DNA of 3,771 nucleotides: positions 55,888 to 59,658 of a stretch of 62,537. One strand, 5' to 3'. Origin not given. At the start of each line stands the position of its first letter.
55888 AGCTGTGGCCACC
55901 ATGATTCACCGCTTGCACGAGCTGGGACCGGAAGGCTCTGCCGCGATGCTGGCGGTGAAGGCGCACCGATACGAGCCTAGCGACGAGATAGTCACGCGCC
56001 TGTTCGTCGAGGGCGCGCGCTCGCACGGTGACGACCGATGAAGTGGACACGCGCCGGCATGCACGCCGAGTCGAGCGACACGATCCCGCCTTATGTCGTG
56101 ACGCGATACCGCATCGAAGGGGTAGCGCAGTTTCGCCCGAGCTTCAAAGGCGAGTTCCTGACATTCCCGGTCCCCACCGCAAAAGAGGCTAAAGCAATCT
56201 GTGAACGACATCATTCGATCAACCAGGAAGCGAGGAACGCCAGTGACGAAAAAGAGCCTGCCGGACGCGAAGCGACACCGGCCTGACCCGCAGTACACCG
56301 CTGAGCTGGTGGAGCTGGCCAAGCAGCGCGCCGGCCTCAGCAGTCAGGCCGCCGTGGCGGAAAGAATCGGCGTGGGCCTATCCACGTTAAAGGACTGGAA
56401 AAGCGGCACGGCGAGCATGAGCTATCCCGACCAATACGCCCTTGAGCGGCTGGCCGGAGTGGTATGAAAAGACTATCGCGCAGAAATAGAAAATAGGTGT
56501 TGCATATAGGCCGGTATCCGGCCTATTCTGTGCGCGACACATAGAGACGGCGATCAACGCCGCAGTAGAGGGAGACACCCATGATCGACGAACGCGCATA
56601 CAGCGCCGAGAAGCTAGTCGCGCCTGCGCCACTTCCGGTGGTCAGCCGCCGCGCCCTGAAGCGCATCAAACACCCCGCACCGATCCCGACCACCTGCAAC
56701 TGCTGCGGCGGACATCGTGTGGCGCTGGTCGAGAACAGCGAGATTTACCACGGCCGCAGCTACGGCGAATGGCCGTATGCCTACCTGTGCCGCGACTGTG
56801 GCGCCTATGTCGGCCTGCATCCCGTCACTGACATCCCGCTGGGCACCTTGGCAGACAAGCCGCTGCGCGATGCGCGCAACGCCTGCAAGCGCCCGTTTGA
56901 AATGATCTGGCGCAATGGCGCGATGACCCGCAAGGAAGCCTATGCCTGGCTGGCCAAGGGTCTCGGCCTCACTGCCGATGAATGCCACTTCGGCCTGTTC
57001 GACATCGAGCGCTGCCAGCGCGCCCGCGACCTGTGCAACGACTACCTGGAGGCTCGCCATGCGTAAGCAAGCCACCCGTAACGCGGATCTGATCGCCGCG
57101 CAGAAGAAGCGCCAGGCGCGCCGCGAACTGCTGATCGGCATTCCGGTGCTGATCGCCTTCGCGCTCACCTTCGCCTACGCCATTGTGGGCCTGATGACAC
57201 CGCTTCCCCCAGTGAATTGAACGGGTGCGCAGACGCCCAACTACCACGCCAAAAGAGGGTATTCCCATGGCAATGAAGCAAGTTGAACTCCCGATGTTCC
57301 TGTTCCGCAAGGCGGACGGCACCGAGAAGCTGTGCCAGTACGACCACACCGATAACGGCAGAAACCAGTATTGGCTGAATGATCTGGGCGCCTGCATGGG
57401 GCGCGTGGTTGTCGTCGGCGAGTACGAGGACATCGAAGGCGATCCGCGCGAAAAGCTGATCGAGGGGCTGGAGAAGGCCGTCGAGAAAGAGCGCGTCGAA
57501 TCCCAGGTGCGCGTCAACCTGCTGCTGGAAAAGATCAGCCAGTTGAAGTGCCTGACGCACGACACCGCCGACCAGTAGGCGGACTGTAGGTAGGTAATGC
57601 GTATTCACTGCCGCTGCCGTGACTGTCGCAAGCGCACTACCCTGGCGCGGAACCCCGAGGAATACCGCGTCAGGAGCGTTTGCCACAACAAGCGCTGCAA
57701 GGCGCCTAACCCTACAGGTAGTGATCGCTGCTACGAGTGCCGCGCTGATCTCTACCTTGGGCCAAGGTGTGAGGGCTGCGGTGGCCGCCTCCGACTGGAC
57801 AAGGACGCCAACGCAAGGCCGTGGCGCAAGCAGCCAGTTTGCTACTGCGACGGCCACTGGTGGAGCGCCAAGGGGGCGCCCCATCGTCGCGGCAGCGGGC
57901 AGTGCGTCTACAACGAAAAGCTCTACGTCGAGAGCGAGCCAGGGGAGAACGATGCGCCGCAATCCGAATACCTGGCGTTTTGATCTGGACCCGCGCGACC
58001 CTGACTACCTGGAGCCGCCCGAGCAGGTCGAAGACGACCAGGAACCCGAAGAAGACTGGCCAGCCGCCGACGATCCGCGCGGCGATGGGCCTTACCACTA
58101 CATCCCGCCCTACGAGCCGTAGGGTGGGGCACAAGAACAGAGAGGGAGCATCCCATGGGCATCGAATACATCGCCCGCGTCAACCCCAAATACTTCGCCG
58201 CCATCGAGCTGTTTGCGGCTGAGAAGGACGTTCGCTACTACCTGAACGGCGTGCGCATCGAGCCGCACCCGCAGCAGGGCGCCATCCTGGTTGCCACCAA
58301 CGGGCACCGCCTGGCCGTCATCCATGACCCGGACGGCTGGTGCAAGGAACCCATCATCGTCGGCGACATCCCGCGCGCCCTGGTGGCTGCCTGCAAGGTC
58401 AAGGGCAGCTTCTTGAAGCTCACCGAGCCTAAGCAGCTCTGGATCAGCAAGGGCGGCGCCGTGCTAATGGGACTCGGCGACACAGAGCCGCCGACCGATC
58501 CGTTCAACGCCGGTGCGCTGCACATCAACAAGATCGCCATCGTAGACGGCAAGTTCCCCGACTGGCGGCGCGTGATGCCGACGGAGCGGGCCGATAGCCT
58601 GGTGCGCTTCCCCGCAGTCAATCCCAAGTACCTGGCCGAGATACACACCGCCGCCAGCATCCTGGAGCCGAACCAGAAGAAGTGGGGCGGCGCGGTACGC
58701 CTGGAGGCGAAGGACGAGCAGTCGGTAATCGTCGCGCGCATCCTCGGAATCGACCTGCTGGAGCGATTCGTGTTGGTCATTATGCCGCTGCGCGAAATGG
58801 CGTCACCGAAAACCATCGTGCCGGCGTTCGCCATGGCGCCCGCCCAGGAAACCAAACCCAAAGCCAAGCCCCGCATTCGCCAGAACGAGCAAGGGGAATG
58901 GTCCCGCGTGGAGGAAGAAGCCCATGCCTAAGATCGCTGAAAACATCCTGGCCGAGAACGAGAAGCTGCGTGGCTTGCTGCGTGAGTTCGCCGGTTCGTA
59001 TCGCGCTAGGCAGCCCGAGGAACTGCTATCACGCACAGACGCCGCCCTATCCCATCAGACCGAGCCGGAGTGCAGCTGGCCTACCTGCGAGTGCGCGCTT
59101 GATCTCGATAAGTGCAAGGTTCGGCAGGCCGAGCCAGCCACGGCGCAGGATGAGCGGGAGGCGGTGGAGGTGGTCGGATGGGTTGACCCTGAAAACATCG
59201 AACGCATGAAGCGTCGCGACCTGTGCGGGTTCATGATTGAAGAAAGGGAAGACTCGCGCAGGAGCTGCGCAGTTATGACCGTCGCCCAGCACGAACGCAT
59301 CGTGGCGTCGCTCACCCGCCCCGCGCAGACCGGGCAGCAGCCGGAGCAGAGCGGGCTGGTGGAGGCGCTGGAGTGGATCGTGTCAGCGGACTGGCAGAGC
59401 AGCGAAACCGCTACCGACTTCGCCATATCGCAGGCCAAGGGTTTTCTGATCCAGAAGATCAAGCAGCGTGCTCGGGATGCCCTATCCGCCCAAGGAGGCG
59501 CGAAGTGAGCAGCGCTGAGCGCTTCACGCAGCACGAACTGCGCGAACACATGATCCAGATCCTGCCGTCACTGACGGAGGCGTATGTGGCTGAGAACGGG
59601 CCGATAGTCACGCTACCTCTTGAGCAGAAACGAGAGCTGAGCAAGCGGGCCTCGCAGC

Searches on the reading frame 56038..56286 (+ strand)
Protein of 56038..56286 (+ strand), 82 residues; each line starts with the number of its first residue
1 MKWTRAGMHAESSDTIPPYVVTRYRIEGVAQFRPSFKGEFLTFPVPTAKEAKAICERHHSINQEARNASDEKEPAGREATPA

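Call 20: search_protein_families(library=pfam, max_evalue=0.01, proteins=[window:56038-56286:+])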
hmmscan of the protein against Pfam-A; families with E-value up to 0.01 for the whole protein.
window:56038-56286:+ (82 aa): 0 families

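Call 38: search_protein_families(library=phrogs, max_evalue=0.001, proteins=[window:56038-56286:+])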
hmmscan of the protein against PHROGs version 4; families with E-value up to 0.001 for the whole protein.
window:56038-56286:+ (82 aa): 1 family
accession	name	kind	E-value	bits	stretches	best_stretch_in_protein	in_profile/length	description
phrog_17150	-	unknown function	2.4e-17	64.2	1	1-63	1-63/68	-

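Call 94: search_protein_families(library=ncbifam, max_evalue=0.01, proteins=[window:56038-56286:+])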
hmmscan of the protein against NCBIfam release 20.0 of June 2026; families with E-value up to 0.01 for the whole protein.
window:56038-56286:+ (82 aa): 0 families

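Call 106: search_solved_structures(query=window:56038-56283:+, max_evalue=1)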
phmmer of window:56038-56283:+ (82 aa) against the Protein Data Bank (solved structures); distinct sequences matched with E-value up to 1: 0.

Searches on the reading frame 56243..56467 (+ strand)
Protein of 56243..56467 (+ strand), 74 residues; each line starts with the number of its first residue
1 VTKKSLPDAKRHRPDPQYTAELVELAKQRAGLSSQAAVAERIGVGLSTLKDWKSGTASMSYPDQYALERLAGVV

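Call 20: search_protein_families(library=pfam, max_evalue=0.01, proteins=[window:56243-56467:+])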
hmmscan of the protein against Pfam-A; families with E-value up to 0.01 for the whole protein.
window:56243-56467:+ (74 aa): 2 families
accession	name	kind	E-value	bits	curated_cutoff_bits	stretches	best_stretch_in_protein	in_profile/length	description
PF13560.12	HTH_31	-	0.00038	21.2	27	1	25-73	8-56/64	Helix-turn-helix domain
PF01381.28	HTH_3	-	0.0016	18.9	23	1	34-58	11-35/55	Helix-turn-helix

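Call 38: search_protein_families(library=phrogs, max_evalue=0.001, proteins=[window:56243-56467:+])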
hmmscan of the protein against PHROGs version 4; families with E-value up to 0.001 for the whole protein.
window:56243-56467:+ (74 aa): 4 families
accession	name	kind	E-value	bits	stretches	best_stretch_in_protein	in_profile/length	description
phrog_638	-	transcription regulation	2.1e-07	31.9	1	18-72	3-57/145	transcriptional regulator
phrog_3865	-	unknown function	5.4e-07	30.8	1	7-72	4-69/74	-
phrog_4441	-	DNA, RNA and nucleotide metabolism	7.1e-06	27.3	1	18-72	4-58/98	HTH DNA binding protein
phrog_8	-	transcription regulation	2e-05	25.2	1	22-71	81-125/346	transcriptional regulator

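Call 43: search_dna_similar(query=window:56243-56467:+, collection=phages, mode=protein, max_evalue=0.001, max_rows=30)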
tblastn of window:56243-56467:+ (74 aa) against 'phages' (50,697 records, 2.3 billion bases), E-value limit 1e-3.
Records with a match: 3; places in all: 3; records where one place covers at least 80% of the query: 3.
Best place of each record, by identity: 95-99% 1; 80-90% 1; <60% 1.
By first word of the organism name: Pseudomonas 3.
By host as written in the record: Pseudomonas aeruginosa ATCC 27853 1; Pseudomonas stutzeri 1; Pseudomonas aeruginosa PA1 1.
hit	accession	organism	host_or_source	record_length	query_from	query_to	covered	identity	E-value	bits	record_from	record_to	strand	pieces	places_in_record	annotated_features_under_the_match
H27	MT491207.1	Pseudomonas phage vB_PaeM_USP_18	Pseudomonas aeruginosa ATCC 27853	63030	1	74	100%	98.6%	1e-41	148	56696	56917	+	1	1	hypothetical protein (x2)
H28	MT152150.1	Pseudomonas phage 8P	Pseudomonas stutzeri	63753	1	74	100%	81.1%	1e-34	128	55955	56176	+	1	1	DNA-binding domain-containing protein | recombination protein NinG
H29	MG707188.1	Pseudomonas phage TC7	Pseudomonas aeruginosa PA1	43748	7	71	88%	46.3%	2e-4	43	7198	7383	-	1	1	hypothetical protein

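Call 44: get_annotated_region(hit=H29, flank=4000)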
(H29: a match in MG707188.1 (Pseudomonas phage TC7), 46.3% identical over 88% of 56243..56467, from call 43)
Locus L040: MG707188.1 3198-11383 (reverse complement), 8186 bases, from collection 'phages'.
description: Pseudomonas phage TC7, partial genome.
organism: Pseudomonas phage TC7 (NCBI taxid 2065330)
taxonomy: Viruses; Duplodnaviria; Heunggongvirae; Uroviricota; Caudoviricetes
host: Pseudomonas aeruginosa PA1; source: hospital sewage; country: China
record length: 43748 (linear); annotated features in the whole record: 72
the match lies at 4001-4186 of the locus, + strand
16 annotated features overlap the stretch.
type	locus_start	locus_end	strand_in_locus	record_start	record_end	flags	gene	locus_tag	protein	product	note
CDS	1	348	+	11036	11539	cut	-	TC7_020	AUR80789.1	hypothetical protein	-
CDS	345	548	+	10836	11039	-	-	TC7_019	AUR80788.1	hypothetical protein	-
CDS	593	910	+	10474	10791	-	-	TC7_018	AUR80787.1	hypothetical protein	-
CDS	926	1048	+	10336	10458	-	-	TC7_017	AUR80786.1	hypothetical protein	-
CDS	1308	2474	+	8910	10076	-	-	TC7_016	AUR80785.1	site-specific integrase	-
CDS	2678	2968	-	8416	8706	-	-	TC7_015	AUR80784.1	hypothetical protein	-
CDS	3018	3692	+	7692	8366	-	-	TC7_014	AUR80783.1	hypothetical protein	Gifsy-2 prophage protein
CDS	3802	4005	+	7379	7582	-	-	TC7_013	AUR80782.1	hypothetical protein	-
CDS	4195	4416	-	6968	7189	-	-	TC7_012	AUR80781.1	hypothetical protein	-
CDS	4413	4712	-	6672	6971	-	-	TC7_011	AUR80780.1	hypothetical protein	-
CDS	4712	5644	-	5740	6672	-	-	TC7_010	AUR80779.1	hypothetical protein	putative gpH protein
CDS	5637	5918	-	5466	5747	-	-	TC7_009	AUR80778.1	hypothetical protein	-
CDS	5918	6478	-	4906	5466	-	-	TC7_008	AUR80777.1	hypothetical protein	-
CDS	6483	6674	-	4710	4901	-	-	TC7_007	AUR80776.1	hypothetical protein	-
CDS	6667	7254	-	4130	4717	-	-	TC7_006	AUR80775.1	hypothetical protein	-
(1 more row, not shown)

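Call 69: find_related_loci(query=A3, collection=viral_contigs, flank=3000)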
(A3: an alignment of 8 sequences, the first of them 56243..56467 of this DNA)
Query A3 (74 aa) in viral_contigs; peptide patterns used: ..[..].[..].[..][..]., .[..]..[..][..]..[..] (x = any residue, [..] = any of these).
190 stretches matched a pattern; 24 encode a relative of the query (tblastn E <= 1e-3); 24 distinct loci.
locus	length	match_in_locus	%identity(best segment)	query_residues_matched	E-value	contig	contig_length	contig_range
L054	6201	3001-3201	54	1-72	3e-18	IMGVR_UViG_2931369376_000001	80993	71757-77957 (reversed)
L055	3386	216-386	52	7-68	2e-15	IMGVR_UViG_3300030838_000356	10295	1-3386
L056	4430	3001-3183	45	7-72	2e-12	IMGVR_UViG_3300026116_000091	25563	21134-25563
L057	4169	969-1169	42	7-73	2e-10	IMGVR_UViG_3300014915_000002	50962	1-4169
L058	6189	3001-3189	44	7-71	2e-10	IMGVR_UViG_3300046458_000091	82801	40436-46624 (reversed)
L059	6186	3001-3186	42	7-71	2e-9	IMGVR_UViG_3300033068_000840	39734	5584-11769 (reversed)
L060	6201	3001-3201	42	6-72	4e-9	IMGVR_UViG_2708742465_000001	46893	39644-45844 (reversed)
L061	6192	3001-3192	42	7-71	5e-9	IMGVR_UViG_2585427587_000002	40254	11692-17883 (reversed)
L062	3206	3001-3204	40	3-71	1e-8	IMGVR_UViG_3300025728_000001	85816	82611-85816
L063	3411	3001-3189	34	7-70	2e-8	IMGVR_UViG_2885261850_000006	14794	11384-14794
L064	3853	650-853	41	6-73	2e-8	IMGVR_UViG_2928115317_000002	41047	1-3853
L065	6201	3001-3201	39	7-73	1e-7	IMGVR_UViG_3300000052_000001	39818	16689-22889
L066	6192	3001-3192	39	7-70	2e-7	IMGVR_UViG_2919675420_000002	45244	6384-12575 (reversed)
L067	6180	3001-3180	37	7-70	2e-7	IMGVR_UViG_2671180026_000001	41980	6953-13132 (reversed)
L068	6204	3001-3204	39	1-71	1e-7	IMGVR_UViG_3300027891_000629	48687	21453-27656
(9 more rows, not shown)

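Call 71: find_homologous_proteins(query=window:56243-56464:+, max_evalue=0.001)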
Query window:56243-56464:+ (74 aa): 6 proteins with E <= 0.001 among 11 candidates.
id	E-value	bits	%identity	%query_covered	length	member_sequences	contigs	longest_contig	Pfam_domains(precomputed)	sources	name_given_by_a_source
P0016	4.4e-40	152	100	100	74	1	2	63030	-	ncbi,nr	ncbi:hypothetical protein vBPaeMUSP18_51 [Pseudomonas phage vB_PaeM_USP_18]|nr:hypothetical protein 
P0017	1.7e-31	125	80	100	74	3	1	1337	-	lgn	-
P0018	6.3e-28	113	74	100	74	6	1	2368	-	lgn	-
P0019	8.7e-27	110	75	97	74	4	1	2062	-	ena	-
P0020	4.2e-26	108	73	100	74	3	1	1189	PF01381.29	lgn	-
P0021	1.3e-19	87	68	89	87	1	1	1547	-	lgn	-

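Call 73: find_encoding_contigs(protein=P0020, flank=3000, max_places=3)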
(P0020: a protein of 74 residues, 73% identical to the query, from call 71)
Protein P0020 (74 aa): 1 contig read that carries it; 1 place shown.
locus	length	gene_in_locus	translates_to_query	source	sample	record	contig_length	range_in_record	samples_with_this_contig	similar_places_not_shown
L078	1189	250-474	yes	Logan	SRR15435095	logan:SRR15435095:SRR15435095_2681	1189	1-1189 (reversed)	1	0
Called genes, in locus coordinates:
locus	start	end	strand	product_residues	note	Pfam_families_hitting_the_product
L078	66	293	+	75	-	-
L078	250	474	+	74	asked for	PF01381:HTH_3 (faint)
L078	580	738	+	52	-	-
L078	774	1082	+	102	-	-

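Call 74: find_encoding_contigs(protein=P0019, flank=3000, max_places=3)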
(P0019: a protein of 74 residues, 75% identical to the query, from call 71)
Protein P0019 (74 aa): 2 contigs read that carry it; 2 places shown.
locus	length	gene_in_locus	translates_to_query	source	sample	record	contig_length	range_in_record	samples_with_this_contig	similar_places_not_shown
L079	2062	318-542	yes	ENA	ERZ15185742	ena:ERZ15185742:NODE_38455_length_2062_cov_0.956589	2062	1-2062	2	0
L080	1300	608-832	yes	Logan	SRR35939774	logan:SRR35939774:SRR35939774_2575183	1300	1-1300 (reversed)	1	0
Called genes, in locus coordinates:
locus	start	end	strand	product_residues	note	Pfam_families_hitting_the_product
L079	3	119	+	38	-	?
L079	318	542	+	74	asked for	-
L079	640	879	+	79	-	-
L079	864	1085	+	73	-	-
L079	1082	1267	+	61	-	-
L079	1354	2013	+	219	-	-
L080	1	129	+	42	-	?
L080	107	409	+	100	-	-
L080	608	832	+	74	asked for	-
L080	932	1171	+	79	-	-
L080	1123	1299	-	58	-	?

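Call 75: find_encoding_contigs(protein=P0021, flank=3000, max_places=3)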
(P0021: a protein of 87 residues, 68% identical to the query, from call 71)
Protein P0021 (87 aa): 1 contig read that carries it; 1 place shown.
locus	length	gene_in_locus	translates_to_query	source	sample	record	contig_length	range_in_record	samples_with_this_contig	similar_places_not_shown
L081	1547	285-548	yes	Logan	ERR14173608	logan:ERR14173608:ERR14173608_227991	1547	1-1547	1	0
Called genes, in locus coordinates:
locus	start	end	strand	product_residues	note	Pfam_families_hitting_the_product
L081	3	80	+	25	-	?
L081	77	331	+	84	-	-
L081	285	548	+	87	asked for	-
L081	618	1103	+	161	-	PF11672:DUF3268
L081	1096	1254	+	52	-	-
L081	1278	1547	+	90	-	?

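Call 85: search_solved_structures(query=A3, max_evalue=1, show_alignments=3)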
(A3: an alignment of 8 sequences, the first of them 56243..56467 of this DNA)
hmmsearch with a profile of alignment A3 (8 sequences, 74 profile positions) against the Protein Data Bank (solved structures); distinct sequences matched with E-value up to 1: 11.
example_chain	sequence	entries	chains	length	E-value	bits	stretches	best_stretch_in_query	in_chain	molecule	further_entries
7vjn_B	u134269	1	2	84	1.5e-06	31.6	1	6-71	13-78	anti-CRISPR-associated protein Aca1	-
7c0g_A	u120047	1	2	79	2.2e-06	31.1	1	6-71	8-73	Aca1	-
7fa3_A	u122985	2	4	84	2.7e-06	30.7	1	6-71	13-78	Aca1 | anti-CRISPR-associated protein Aca1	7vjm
9lx1_A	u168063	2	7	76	0.00043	23.7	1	8-70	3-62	anti-CRISPR-associated protein, Aca7 | anti-CRISPR-associated protein Aca7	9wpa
9u9g_A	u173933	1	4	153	0.081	16.4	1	21-60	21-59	XRE family transcriptional regulator, HipB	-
2elh_A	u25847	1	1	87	0.17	15.4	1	30-58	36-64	CG11849-PA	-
5i41_B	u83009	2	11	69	0.21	15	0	34-53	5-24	Chromosome-anchoring protein RacA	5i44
1rzs_A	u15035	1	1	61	0.23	14.9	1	32-65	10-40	Regulatory protein cro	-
5w8y_A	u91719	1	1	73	0.4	14.2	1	30-55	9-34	protein XPH1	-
2mez_A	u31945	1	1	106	0.58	13.7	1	21-72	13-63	Multiprotein Bridging Factor (MBP-like)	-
2ao9_A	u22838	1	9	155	0.69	13.4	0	31-56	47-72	Phage protein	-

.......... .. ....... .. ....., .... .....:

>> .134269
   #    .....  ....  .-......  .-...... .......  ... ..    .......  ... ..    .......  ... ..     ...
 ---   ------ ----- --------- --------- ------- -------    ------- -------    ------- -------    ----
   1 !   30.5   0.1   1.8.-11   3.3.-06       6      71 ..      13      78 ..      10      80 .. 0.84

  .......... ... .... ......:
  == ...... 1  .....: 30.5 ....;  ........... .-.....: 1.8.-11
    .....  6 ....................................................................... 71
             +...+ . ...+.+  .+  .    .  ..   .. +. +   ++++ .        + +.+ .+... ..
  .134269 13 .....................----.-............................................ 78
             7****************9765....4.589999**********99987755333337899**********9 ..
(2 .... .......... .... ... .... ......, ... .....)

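Call 94: search_protein_families(library=ncbifam, max_evalue=0.01, proteins=[window:56243-56467:+])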
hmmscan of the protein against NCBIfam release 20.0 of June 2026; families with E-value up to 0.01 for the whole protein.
window:56243-56467:+ (74 aa): 1 family
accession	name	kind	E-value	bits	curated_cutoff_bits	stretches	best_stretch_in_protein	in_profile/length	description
NF040522.1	VC1465_fam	subfamily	0.0016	18.5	70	1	27-70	5-46/111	VC1465 family Xer recombination activation factor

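Call 104: predict_structure(alignment_id=A5)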
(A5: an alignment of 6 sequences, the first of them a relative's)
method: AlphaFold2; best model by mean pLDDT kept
length: 74 residues; sequences in the alignment: 6
mean_pLDDT: 82.0   pTM: 0.65
mean pLDDT of the five models: 82.0, 81.8, 80.6, 80.1, 79.9
residues with pLDDT >= 90: 22; 70-90: 38; 50-70: 10; < 50: 4
segments of 3 or more residues with pLDDT < 50: 1-3
pLDDT, mean of each block of 10 residues (from residue 1): 50 78 90 89 90 87 88 84
secondary structure, 60 per line:
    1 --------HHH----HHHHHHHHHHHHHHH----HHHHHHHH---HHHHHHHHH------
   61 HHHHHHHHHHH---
elements in order: H16-30 H35-42 H46-54 H61-71

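Call 109: fold_search(model_id=the predicted structure, library=pdb)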
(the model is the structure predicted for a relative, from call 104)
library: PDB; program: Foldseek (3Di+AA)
matches with E <= 10: 415; with E <= 0.001: 0
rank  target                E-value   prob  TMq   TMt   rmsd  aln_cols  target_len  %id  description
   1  7vjm_A                1.0e-02  1.00  0.73  0.74   2.0        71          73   32  Aca1 in complex with 19bp palindromic DNA substrate (released 2021-10-13)
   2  7vjn_A                1.4e-02  1.00  0.74  0.79   1.6        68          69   34  Crystal structure of anti-CRISPR-associated protein Aca1 in Pseudomonas phage JBD30 (released 2021-10-13)
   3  7c0g_A                1.5e-02  1.00  0.73  0.75   1.9        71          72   34  Aca1 in complex with 14bp palindromic DNA target (released 2021-05-05)
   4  7vjn_B                1.7e-02  1.00  0.73  0.76   1.7        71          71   32  Crystal structure of anti-CRISPR-associated protein Aca1 in Pseudomonas phage JBD30 (released 2021-10-13)
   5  7c0g_B                2.2e-02  1.00  0.73  0.76   1.9        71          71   32  Aca1 in complex with 14bp palindromic DNA target (released 2021-05-05)
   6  7fa3_B                2.5e-02  1.00  0.74  0.75   1.8        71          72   32  Selenomethionine-derived structure of Aca1 in Pseudomonas phage JBD30 (released 2021-07-21)
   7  1adr_MODEL_1_A        1.0e-01  1.00  0.56  0.55   2.4        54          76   17  DETERMINATION OF THE NUCLEAR MAGNETIC RESONANCE STRUCTURE OF THE DNA-BINDING DOMAIN OF THE P22 C2 REPRESSOR (1 (released 1994-01-31)
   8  9f9s_CN               1.2e-01  1.00  0.58  0.35   2.4        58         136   22  Yeast SDD1 Disome with Mbf1 (released 2024-12-04)
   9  9lx1                  1.5e-01  1.00  0.66  0.66   2.6        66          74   36  anti-CRISPR-associated protein, Aca7 (released 2025-11-12)
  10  8ezt_B                1.5e-01  1.00  0.56  0.58   2.7        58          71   22  Crystal structure of HipB(Lp) from Legionella pneumophila (released 2023-09-27)
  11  4yg1_D                1.5e-01  0.99  0.51  0.52   3.2        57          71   18  HipB-O1-O2 complex/P21212 crystal form (released 2015-07-29)
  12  9u9g_B                1.6e-01  0.99  0.54  0.53   2.9        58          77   24  Crystal structure of antitoxin HipB from Pseudomonas fluorescens 2P24 (released 2026-04-01)
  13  7nrd_Sh               1.8e-01  1.00  0.58  0.39   2.5        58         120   22  Structure of the yeast Gcn1 bound to a colliding stalled 80S ribosome with MBF1, A/P-tRNA and P/E-tRNA (released 2021-04-14)
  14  9u9g_A                1.8e-01  0.99  0.57  0.54   2.6        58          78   24  Crystal structure of antitoxin HipB from Pseudomonas fluorescens 2P24 (released 2026-04-01)
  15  3dnv_B                1.9e-01  0.98  0.52  0.54   3.2        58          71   17  MDT Protein (released 2009-01-27)
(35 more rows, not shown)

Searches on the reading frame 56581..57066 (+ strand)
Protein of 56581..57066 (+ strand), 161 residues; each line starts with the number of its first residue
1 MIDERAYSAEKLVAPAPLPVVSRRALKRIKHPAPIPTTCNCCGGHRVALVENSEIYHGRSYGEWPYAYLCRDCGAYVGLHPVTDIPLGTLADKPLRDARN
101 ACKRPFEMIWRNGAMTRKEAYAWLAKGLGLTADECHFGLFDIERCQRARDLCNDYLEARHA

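Call 20: search_protein_families(library=pfam, max_evalue=0.01, proteins=[window:56581-57066:+])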
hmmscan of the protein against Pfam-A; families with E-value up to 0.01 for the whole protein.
window:56581-57066:+ (161 aa): 1 family
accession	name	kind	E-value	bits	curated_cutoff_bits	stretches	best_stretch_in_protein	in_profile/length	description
PF11672.13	DUF3268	-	7.3e-39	133.3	28.4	1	36-153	2-119/121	zinc-finger-containing domain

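Call 24: find_related_loci(query=window:56581-57066:+, collection=viral_contigs, flank=6000)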
Query window:56581-57066:+ (161 aa) in viral_contigs; peptide patterns used: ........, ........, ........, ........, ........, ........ (x = any residue, [..] = any of these).
7 stretches matched a pattern; 4 encode a relative of the query (tblastn E <= 1e-3); 4 distinct loci.
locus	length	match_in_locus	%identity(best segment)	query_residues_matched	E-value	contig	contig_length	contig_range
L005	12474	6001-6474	66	1-158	8e-72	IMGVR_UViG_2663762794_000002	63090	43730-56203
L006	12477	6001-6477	57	2-161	5e-54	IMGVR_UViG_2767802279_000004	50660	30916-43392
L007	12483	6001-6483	50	3-160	6e-45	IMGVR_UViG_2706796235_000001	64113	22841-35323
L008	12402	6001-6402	57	22-154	5e-42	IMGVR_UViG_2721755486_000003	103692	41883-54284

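Call 117: search_solved_structures(query=window:56581-57063:+, max_evalue=1)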
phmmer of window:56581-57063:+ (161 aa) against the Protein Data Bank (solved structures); distinct sequences matched with E-value up to 1: 0.

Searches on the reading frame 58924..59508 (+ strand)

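Call 21: search_protein_families(library=pfam, max_evalue=0.01, proteins=[window:58924-59508:+])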
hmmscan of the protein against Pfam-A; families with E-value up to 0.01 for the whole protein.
window:58924-59508:+ (194 aa): 1 family
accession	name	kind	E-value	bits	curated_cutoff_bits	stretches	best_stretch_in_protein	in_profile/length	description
PF14457.11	Prok-E2_A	-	0.0058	16.6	25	0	45-93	21-70/163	Prokaryotic E2 family A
